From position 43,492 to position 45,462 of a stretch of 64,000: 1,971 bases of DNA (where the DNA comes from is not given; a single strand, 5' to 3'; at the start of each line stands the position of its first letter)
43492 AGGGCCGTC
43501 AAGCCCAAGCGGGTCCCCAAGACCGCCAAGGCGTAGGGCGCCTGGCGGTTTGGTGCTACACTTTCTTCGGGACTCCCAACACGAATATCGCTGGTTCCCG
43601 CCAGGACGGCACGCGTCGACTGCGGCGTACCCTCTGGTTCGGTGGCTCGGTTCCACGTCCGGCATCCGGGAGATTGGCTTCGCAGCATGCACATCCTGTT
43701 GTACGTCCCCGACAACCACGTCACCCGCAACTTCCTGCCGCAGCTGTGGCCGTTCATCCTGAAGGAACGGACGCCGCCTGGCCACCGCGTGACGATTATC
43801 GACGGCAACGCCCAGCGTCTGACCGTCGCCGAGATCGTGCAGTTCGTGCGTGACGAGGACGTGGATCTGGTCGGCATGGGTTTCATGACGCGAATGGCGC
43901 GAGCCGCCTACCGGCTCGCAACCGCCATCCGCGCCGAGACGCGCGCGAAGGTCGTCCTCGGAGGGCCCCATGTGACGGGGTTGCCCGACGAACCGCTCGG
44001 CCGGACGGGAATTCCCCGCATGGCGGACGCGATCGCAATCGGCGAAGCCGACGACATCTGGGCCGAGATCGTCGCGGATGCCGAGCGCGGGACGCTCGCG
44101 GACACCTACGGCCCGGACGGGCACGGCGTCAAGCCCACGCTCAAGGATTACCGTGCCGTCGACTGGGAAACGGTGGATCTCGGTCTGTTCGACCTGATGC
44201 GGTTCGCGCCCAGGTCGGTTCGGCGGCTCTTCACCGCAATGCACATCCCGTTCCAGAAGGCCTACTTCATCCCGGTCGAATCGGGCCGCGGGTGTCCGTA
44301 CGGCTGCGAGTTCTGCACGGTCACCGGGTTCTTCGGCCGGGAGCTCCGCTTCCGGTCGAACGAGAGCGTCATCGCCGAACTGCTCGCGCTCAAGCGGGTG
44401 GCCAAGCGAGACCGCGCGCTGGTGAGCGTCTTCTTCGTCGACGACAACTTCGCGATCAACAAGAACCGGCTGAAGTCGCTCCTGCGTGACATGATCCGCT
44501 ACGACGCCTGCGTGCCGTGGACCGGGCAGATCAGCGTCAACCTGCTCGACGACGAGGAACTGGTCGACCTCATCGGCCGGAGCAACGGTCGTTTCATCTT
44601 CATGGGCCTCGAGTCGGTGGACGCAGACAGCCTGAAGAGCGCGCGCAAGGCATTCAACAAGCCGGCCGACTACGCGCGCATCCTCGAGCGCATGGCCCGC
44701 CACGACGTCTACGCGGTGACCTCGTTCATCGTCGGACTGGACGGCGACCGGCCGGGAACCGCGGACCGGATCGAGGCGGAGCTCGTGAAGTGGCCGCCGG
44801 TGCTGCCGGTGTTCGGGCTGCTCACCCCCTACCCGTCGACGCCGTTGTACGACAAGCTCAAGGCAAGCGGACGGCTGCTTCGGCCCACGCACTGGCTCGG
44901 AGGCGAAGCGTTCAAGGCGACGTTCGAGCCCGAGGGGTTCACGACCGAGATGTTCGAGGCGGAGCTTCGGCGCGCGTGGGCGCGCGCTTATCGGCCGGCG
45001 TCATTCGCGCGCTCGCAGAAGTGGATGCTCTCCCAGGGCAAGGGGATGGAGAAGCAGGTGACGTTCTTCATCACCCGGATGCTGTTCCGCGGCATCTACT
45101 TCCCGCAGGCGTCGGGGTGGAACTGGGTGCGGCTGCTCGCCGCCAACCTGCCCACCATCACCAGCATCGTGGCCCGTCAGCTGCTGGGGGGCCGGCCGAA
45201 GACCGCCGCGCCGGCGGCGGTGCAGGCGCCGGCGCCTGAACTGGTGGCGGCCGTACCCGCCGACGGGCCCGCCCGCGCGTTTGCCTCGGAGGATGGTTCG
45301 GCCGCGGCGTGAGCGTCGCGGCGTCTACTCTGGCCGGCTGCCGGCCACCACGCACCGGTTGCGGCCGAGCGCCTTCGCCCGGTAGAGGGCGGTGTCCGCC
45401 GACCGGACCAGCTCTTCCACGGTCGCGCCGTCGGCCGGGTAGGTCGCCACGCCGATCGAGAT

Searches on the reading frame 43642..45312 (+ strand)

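Call 16: search_protein_families(library=pfam, proteins=[window:43642-45312:+], max_evalue=0.01)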
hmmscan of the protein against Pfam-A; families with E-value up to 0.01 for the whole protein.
window:43642-45312:+ (556 aa): 2 families
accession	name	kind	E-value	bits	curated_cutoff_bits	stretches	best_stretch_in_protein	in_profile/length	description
PF02310.24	B12-binding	-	2.8e-13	50.2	32.1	1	47-143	28-120/121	B12 binding domain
PF04055.27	Radical_SAM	-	2e-12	48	29.5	1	213-369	2-154/166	Radical SAM superfamily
